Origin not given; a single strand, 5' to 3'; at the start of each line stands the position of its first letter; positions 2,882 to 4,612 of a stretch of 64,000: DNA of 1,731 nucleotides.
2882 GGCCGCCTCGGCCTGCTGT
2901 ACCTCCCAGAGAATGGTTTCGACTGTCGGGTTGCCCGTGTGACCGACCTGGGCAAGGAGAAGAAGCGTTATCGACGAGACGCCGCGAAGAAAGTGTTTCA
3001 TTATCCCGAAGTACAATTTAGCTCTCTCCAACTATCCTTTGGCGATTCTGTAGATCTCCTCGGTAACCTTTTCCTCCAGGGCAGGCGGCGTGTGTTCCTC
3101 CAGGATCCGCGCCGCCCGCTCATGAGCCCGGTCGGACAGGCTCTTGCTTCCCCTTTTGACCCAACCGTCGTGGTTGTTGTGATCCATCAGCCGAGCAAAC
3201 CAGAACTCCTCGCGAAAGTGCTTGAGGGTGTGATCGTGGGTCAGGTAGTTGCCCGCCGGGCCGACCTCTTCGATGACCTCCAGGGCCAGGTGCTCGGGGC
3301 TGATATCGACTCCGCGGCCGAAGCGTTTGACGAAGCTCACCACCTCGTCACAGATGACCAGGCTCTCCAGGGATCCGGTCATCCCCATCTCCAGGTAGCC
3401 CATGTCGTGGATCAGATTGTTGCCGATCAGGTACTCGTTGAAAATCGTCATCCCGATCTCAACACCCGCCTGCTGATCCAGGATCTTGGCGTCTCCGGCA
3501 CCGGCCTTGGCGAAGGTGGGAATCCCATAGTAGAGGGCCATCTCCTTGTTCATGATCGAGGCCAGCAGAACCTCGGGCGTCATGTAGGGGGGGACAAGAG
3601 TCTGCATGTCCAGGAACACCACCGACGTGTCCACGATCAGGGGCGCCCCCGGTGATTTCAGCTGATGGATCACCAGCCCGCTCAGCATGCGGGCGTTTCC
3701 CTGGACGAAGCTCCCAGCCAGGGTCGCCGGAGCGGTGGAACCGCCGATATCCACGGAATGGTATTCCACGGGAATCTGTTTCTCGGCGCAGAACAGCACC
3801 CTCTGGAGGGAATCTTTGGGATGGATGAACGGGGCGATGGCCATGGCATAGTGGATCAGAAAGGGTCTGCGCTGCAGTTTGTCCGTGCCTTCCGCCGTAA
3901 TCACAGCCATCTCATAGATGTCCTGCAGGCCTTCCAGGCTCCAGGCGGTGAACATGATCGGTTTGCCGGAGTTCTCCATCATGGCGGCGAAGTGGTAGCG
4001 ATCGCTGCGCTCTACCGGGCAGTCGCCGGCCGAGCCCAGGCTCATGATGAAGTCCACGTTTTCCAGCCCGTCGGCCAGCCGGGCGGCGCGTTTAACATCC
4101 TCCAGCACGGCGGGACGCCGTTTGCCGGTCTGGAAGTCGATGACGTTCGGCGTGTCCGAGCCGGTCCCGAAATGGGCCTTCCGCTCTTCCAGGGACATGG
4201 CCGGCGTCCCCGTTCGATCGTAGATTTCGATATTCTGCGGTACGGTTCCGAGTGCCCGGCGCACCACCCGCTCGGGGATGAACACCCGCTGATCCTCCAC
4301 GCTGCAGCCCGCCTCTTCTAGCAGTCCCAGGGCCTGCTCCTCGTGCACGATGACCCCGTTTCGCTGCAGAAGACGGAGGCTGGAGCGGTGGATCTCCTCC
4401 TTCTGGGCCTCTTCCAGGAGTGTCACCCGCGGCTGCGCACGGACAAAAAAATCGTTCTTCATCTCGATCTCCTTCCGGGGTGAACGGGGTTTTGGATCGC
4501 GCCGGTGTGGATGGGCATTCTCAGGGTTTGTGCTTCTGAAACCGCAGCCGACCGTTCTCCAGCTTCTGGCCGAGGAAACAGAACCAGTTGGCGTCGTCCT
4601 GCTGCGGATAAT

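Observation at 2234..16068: Divergent double-MttB locus with no corrinoid partner, wired to an AprAB-like flavoprotein/ferredoxin pair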

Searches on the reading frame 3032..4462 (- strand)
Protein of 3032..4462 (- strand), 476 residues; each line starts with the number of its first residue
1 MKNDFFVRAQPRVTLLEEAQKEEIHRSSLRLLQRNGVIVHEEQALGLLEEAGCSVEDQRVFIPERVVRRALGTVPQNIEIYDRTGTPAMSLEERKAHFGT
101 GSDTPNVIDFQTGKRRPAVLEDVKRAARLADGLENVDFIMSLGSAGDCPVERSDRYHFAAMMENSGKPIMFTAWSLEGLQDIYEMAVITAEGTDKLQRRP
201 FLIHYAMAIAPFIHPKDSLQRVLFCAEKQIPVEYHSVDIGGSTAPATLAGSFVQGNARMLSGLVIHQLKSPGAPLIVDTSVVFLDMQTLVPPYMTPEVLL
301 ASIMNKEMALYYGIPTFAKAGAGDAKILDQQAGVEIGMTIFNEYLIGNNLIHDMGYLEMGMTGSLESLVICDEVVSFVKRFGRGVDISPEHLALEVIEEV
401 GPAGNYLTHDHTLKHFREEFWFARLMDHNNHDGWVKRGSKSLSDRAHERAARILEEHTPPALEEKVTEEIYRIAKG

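Call 3: search_protein_families(library=pfam, proteins=[window:3032-4462:-], max_evalue=0.01)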
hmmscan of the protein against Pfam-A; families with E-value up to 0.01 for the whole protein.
window:3032-4462:- (476 aa): 1 family
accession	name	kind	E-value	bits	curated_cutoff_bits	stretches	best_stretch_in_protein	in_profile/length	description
PF06253.16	MTTB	-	1.9e-88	297.1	25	1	6-470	24-488/500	Trimethylamine methyltransferase (MTTB)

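Call 10: search_protein_families(library=ncbifam, proteins=[window:3032-4462:-], max_evalue=0.001)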
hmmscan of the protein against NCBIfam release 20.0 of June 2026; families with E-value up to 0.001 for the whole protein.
window:3032-4462:- (476 aa): 1 family
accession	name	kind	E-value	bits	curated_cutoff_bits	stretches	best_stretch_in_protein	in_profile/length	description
TIGR02369.2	trimeth_pyl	equivalog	9.1e-114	380.5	525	1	13-474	3-465/469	[trimethylamine--corrinoid protein] Co-methyltransferase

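Call 20: search_solved_structures(query=window:3032-4462:-, max_evalue=0.001)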
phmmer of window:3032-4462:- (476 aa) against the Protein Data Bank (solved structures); distinct sequences matched with E-value up to 0.001: 5.
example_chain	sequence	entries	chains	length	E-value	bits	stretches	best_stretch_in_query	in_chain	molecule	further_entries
2qne_A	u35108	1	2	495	4.3e-60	206.9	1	3-469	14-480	Putative methyltransferase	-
9yce_A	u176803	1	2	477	2.5e-59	204.4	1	11-469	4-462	Glycine betaine methyltransferase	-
7xcl_A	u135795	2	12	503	7.9e-52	179.7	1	20-468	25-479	Trimethylamine methyltransferase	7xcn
7xcm_A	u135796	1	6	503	9.3e-52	179.4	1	20-468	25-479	Trimethylamine methyltransferase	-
4yyc_A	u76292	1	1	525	3.9e-43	151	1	15-470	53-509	Putative trimethylamine methyltransferase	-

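Call 34: search_solved_structures(query=window:3032-4462:-, max_evalue=1e-55, show_alignments=2)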
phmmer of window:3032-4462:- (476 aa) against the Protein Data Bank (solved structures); distinct sequences matched with E-value up to 1e-55: 2.
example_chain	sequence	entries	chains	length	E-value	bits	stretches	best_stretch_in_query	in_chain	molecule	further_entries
2qne_A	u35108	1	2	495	4.3e-60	206.9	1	3-469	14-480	Putative methyltransferase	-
9yce_A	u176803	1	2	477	2.5e-59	204.4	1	11-469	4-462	Glycine betaine methyltransferase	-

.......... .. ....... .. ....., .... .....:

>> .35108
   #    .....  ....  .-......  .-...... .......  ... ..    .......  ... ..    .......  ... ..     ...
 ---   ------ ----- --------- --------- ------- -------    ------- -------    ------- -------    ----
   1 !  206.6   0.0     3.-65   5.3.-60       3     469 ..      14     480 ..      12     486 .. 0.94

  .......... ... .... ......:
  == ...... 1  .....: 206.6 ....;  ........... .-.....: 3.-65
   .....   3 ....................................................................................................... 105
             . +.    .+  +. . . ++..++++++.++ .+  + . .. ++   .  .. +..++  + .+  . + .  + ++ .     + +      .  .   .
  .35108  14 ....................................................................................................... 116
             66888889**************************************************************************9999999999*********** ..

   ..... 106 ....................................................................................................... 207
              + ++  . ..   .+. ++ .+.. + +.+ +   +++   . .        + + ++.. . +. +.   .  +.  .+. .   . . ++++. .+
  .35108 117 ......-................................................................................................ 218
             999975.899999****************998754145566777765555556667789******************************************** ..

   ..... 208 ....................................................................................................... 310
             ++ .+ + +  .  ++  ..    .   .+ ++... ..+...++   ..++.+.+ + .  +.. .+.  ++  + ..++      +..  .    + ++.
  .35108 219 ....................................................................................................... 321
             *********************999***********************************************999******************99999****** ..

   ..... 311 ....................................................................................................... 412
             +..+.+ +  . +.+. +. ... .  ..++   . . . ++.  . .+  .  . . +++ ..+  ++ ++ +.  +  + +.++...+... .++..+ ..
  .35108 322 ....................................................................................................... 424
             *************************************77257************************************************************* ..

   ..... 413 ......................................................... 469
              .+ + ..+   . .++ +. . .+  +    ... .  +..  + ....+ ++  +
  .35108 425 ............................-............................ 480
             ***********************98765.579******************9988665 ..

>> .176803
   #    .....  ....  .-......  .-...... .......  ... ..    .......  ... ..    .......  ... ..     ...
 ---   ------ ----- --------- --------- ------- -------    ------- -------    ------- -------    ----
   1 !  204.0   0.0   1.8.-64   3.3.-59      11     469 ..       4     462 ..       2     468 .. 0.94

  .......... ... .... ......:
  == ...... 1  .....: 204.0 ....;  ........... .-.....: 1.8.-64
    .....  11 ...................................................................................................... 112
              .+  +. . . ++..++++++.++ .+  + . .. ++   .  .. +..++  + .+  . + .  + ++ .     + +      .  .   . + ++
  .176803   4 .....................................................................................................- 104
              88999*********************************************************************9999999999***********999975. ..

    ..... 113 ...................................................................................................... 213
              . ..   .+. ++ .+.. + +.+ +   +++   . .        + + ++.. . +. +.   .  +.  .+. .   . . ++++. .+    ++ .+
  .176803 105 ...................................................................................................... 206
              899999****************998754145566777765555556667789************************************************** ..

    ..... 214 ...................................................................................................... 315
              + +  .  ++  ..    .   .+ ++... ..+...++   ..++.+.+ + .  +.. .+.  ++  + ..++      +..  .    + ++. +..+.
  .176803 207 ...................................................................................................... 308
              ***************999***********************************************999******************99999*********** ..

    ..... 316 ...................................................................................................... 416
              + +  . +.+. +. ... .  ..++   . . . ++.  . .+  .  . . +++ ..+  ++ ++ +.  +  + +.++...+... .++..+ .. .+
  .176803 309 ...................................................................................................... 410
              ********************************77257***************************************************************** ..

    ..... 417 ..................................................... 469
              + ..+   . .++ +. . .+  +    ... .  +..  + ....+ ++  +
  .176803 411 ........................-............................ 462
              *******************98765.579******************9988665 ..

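Call 53: find_homologous_proteins(query=window:3032-4462:-, max_evalue=1e-60)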
Query window:3032-4462:- (476 aa): 375 proteins with E <= 1e-60 among 8000 candidates; the best 120 are listed.
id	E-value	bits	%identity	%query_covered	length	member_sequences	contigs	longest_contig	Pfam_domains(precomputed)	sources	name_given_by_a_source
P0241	0.0e+0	1077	100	100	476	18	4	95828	PF06253.17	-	-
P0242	3.8e-290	980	90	100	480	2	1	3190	PF06253.17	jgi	jgi:trimethylamine--corrinoid protein Co-methyltransferase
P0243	1.0e-289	979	90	100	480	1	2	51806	PF06253.17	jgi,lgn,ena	-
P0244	5.7e-288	973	89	100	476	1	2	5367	PF06253.17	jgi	jgi:trimethylamine--corrinoid protein Co-methyltransferase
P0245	1.1e-287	972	89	100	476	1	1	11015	PF06253.17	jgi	jgi:trimethylamine--corrinoid protein Co-methyltransferase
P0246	5.0e-287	970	89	100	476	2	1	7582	PF06253.17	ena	-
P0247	2.7e-282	954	88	100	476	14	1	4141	PF06253.17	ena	-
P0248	4.2e-282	954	87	100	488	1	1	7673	PF06253.17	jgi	jgi:trimethylamine--corrinoid protein Co-methyltransferase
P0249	3.9e-281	950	89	100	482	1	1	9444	PF06253.17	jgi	jgi:trimethylamine--corrinoid protein Co-methyltransferase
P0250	6.4e-280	946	87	100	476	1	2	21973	PF06253.17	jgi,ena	-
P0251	3.1e-277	938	87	100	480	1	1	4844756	PF06253.17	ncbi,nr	ncbi:MAG: trimethylamine methyltransferase family protein [Spirochaetaceae bacterium]|nr:MAG: trimet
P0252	5.1e-277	937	85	100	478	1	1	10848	PF06253.17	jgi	jgi:trimethylamine--corrinoid protein Co-methyltransferase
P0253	1.7e-274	929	86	100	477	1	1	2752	PF06253.17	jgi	-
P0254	1.8e-274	929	85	100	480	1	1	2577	PF06253.17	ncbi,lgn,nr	ncbi:MAG: trimethylamine methyltransferase family protein [Spirochaetales bacterium]|nr:trimethylami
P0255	5.6e-274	927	88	97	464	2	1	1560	PF06253.17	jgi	jgi:trimethylamine--corrinoid protein Co-methyltransferase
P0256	2.0e-269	912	83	100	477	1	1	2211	PF06253.17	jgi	jgi:trimethylamine--corrinoid protein Co-methyltransferase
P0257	2.3e-269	912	83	100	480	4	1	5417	PF06253.17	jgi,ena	-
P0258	2.3e-267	905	83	100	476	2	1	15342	PF06253.17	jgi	jgi:trimethylamine--corrinoid protein Co-methyltransferase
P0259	2.7e-266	902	83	100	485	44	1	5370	PF06253.17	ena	-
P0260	2.0e-262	889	82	100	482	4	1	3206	PF06253.17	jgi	jgi:trimethylamine--corrinoid protein Co-methyltransferase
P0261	7.8e-261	884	81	100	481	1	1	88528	PF06253.17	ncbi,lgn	-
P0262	4.8e-255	864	81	99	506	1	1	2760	PF06253.17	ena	-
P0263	1.7e-247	840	76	100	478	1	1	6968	PF06253.17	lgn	-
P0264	4.0e-238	809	87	85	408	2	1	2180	PF06253.17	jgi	jgi:trimethylamine--corrinoid protein Co-methyltransferase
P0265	1.3e-235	800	73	100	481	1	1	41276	PF06253.17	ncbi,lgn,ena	-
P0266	2.1e-234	796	77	96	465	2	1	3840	PF06253.17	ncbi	-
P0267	3.3e-231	786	72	100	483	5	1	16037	PF06253.17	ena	-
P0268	1.0e-216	738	90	75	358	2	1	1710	PF06253.17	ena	-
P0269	7.4e-210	716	64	99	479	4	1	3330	PF06253.17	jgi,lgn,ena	-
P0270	4.7e-209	713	68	96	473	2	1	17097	PF06253.17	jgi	-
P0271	6.5e-208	709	66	99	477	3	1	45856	PF06253.17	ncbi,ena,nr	ncbi:MAG: trimethylamine methyltransferase [Spirochaetes bacterium]|nr:MAG: trimethylamine methyltra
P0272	2.9e-203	694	64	99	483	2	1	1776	PF06253.17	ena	-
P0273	4.1e-203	693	64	99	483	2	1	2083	PF06253.17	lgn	-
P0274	1.2e-202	692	63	100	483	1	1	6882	PF06253.17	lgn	-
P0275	2.0e-202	691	63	97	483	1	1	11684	PF06253.17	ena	-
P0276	1.1e-199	682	84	75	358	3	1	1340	PF06253.17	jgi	jgi:trimethylamine--corrinoid protein Co-methyltransferase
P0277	6.7e-199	679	61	99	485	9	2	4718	PF06253.17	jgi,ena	-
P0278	1.5e-195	668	60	99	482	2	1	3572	PF06253.17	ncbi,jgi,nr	ncbi:MAG: trimethylamine methyltransferase family protein [Deltaproteobacteria bacterium]|nr:trimeth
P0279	3.3e-190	651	61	100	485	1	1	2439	PF06253.17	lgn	-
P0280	1.2e-188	646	59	99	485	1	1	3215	PF06253.17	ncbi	-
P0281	4.2e-188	644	89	66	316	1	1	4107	PF06253.17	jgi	jgi:trimethylamine--corrinoid protein Co-methyltransferase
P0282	6.4e-188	643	58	99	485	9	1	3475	PF06253.17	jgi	-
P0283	9.2e-188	643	60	100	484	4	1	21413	PF06253.17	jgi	jgi:trimethylamine---corrinoid protein Co-methyltransferase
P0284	1.5e-187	642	60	100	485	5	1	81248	PF06253.17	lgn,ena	-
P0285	1.9e-187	642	59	99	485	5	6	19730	PF06253.17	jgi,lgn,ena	jgi:trimethylamine--corrinoid protein Co-methyltransferase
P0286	1.0e-186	639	59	100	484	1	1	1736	PF06253.17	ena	-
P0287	2.0e-186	638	59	100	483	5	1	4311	PF06253.17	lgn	-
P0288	9.0e-185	633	59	100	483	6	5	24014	PF06253.17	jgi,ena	jgi:trimethylamine--corrinoid protein Co-methyltransferase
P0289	1.0e-184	633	60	99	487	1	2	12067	PF06253.17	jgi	jgi:trimethylamine--corrinoid protein Co-methyltransferase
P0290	1.0e-184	633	59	100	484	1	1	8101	PF06253.17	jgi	jgi:trimethylamine---corrinoid protein Co-methyltransferase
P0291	1.2e-184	632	60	100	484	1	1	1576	PF06253.17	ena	-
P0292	3.2e-184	631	60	100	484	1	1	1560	PF06253.17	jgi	-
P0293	2.9e-182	625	59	99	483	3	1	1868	PF06253.17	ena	-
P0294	1.2e-181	623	58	99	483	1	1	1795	PF06253.17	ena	-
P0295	8.8e-181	620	57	99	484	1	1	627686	PF06253.17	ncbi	ncbi:MAG: trimethylamine methyltransferase family protein [Thermodesulfobacteriota bacterium]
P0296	3.3e-178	611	67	81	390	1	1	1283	PF06253.17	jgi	jgi:trimethylamine--corrinoid protein Co-methyltransferase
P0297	1.8e-177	609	87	64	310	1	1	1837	PF06253.17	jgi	jgi:trimethylamine--corrinoid protein Co-methyltransferase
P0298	1.0e-168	580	85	62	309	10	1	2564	PF06253.17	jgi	jgi:trimethylamine--corrinoid protein Co-methyltransferase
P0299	1.6e-165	569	85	63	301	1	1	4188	PF06253.17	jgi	-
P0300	2.0e-162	559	74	69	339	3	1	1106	PF06253.17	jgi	jgi:trimethylamine--corrinoid protein Co-methyltransferase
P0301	1.0e-156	540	70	71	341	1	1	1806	PF06253.17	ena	-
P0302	1.8e-138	480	46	100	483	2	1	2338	PF06253.17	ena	-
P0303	3.5e-135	469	45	100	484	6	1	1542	PF06253.17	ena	-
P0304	3.6e-133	463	45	100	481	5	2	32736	PF06253.17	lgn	-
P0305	6.2e-133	462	45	99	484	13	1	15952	PF06253.17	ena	-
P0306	7.0e-133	462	45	100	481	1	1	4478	PF06253.17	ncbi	-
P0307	8.6e-133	461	45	99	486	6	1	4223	PF06253.17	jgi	jgi:trimethylamine--corrinoid protein Co-methyltransferase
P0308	1.6e-131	457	46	100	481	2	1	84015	PF06253.17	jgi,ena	-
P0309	2.9e-131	456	45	98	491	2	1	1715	PF06253.17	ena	-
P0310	1.3e-130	454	47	99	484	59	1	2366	PF06253.17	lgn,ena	-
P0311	1.4e-130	454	44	100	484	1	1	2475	PF06253.17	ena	-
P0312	2.0e-130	454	45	99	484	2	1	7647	PF06253.17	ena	-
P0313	2.4e-130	453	46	95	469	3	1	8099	PF06253.17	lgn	-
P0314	4.0e-129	449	46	100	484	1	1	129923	PF06253.17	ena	-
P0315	6.6e-129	449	44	100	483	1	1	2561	PF06253.17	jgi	jgi:trimethylamine--corrinoid protein Co-methyltransferase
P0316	9.6e-129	448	44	97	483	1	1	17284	PF06253.17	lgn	-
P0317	1.7e-128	447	43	98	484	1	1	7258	PF06253.17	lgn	-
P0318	2.8e-128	447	45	98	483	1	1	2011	PF06253.17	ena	-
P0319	3.9e-128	446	45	99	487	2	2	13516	PF06253.17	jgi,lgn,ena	-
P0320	4.5e-128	446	44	100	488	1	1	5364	PF06253.17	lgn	-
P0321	2.5e-127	443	45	100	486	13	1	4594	PF06253.17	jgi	jgi:trimethylamine--corrinoid protein Co-methyltransferase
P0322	3.2e-127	443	59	70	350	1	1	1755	PF06253.17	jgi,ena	-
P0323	2.0e-126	440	43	99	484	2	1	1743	PF06253.17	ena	-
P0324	2.2e-126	440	44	100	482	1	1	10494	PF06253.17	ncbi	-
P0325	2.7e-126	440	46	95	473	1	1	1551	PF06253.17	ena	-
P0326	3.0e-126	440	44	98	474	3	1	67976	PF06253.17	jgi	-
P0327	8.1e-126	439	47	97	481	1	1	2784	PF06253.17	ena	-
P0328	9.5e-126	438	44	100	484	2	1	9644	PF06253.17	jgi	jgi:trimethylamine--corrinoid protein Co-methyltransferase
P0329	1.9e-125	437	44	94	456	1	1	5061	PF06253.17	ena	-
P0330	4.3e-125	436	45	99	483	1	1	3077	PF06253.17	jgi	-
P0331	4.6e-125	436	44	99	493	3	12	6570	PF06253.17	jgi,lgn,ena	jgi:trimethylamine--corrinoid protein Co-methyltransferase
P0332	1.5e-124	434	45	100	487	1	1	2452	PF06253.17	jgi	-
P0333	3.5e-124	433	43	98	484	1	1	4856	PF06253.17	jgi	jgi:trimethylamine--corrinoid protein Co-methyltransferase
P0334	4.4e-124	433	44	100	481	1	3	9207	PF06253.17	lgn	-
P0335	6.7e-124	432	45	98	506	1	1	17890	PF06253.17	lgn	-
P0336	1.5e-123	431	43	99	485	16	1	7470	PF06253.17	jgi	jgi:trimethylamine--corrinoid protein Co-methyltransferase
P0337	1.5e-123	431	44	99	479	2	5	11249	PF06253.17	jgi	-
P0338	1.6e-123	431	45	99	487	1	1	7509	PF06253.17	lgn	-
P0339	1.9e-123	431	44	97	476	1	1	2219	PF06253.17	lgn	-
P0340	5.0e-123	429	44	97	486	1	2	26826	PF06253.17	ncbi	ncbi:MAG: trimethylamine methyltransferase family protein [Bacillota bacterium]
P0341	6.8e-123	429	43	100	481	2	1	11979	PF06253.17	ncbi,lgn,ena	-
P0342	7.2e-123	429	45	97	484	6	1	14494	PF06253.17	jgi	-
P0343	7.9e-123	429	44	99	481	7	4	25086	PF06253.17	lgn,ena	-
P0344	9.8e-123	428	44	100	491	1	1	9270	PF06253.17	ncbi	ncbi:MAG: trimethylamine methyltransferase family protein [Candidatus Hodarchaeota archaeon]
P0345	1.1e-122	428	45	100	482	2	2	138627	PF06253.17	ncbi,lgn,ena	-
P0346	1.5e-122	428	45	98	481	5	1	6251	PF06253.17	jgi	-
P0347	2.5e-122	427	44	99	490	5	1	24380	PF06253.17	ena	-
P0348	2.6e-122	427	45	95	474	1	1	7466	PF06253.17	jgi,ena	-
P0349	3.3e-122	427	45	97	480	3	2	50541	PF06253.17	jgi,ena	-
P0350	5.7e-122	426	46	96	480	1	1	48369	PF06253.17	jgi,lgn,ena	-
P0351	6.0e-122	426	43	100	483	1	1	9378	PF06253.17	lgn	-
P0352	6.4e-122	426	45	99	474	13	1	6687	PF06253.17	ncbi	-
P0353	7.4e-122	425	45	97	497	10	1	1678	PF06253.17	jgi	jgi:trimethylamine--corrinoid protein Co-methyltransferase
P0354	1.9e-121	424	44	100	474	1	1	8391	PF06253.17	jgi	-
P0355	2.6e-121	424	46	99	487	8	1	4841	PF06253.17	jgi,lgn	-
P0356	2.6e-121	424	44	98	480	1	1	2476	PF06253.17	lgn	-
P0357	3.1e-121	423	44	100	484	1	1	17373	PF06253.17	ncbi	-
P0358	3.3e-121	423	44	97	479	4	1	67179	PF06253.17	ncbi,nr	ncbi:MAG TPA: trimethylamine methyltransferase family protein [Armatimonadota bacterium]|nr:trimethy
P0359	5.0e-120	419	43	100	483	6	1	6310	PF06253.17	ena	-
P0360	8.8e-120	419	43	99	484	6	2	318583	PF06253.17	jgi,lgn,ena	-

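Call 54: find_encoding_contigs(protein=P0295, flank=10000, max_places=2)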
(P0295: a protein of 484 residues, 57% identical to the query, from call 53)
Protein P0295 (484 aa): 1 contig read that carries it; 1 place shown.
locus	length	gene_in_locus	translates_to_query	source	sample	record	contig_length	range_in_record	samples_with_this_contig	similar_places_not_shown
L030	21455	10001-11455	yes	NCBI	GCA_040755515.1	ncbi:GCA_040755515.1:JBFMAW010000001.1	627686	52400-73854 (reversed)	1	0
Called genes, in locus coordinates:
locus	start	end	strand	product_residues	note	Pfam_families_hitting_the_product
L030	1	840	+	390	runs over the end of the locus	PF13433:Peripla_BP_5, PF13458:Peripla_BP_6, PF01094:ANF_receptor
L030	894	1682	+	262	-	PF13476:AAA_23 (weak), PF00005:ABC_tran, PF13304:AAA_21 (faint), PF12399:BCA_ABC_TP_C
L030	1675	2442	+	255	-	PF00005:ABC_tran, PF13304:AAA_21 (weak)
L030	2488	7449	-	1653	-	PF00989:PAS, PF13426:PAS_9, PF00989:PAS, PF08448:PAS_4, PF13426:PAS_9, PF00989:PAS, PF13426:PAS_9, PF08447:PAS_3, +9 more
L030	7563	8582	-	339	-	PF04392:ABC_sub_bind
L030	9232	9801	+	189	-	PF12844:HTH_19, PF13443:HTH_26, PF13560:HTH_31, PF01381:HTH_3, PF02311:AraC_binding (weak), PF07883:Cupin_2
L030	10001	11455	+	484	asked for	PF06253:MTTB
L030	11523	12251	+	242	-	PF13476:AAA_23 (weak), PF00005:ABC_tran, PF13304:AAA_21 (faint)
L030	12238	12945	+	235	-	PF00005:ABC_tran, PF13304:AAA_21 (faint)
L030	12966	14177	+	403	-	PF13458:Peripla_BP_6, PF01094:ANF_receptor, PF13433:Peripla_BP_5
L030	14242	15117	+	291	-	PF02653:BPD_transp_2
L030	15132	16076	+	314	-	PF02653:BPD_transp_2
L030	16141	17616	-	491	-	PF00501:AMP-binding, PF13193:AMP-binding_C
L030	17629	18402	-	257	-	PF00106:adh_short, PF08659:KR, PF13561:adh_short_C2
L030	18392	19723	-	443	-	PF00202:Aminotran_3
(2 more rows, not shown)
